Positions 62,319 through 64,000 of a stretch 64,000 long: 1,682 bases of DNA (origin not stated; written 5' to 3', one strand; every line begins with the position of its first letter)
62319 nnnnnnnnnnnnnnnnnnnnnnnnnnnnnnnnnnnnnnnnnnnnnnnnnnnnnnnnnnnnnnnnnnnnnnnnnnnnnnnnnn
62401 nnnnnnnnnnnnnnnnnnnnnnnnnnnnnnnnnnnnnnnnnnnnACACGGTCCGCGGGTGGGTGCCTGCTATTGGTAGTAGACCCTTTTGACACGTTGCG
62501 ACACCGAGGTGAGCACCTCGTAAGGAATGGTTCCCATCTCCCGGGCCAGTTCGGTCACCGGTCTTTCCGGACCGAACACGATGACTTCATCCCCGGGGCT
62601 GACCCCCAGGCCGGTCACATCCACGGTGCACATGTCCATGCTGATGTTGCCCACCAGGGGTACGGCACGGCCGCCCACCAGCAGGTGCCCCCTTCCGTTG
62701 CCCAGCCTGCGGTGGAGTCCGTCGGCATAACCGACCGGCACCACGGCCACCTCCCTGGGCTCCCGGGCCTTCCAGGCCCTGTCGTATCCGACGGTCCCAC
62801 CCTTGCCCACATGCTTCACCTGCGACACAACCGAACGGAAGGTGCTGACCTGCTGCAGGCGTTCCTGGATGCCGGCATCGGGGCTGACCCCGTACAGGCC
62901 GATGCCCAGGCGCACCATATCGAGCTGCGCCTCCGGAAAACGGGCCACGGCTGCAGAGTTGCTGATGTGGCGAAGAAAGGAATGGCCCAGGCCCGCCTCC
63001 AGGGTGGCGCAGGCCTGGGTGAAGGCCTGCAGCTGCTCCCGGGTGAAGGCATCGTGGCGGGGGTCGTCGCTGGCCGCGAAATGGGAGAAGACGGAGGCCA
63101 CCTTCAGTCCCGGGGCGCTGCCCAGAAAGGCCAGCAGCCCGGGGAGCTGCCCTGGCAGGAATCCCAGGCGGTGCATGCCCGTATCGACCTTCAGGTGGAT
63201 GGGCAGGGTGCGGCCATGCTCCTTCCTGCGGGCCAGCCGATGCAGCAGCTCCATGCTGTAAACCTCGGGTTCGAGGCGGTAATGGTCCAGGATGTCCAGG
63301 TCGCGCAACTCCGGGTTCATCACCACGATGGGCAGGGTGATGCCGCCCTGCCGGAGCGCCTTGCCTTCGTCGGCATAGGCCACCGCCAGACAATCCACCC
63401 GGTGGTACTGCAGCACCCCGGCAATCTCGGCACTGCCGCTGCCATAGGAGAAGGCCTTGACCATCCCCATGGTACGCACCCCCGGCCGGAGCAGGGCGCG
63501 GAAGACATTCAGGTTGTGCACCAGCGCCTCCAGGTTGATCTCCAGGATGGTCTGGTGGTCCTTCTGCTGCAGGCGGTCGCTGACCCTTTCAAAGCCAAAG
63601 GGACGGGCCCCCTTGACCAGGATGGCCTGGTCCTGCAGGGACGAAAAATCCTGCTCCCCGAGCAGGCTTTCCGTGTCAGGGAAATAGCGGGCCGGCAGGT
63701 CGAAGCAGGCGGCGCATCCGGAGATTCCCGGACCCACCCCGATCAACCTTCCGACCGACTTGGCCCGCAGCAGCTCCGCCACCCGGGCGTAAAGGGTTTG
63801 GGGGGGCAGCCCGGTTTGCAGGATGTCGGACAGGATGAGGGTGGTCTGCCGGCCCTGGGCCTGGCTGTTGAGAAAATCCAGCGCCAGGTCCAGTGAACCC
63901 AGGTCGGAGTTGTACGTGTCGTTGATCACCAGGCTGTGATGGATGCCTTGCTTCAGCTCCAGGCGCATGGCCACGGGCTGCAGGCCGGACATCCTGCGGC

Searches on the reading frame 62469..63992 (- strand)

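Call 30: search_protein_families(library=pfam, proteins=[window:62469-63992:-], max_evalue=0.001)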
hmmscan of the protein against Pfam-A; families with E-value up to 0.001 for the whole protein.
window:62469-63992:- (507 aa): 2 families
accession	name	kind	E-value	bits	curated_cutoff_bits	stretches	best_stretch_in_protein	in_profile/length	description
PF01168.26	Ala_racemase_N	-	7.1e-61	206.2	24.1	1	152-371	1-220/220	Alanine racemase, N-terminal domain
PF00842.27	Ala_racemase_C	-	4.7e-42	143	25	1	382-505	1-127/127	Alanine racemase, C-terminal domain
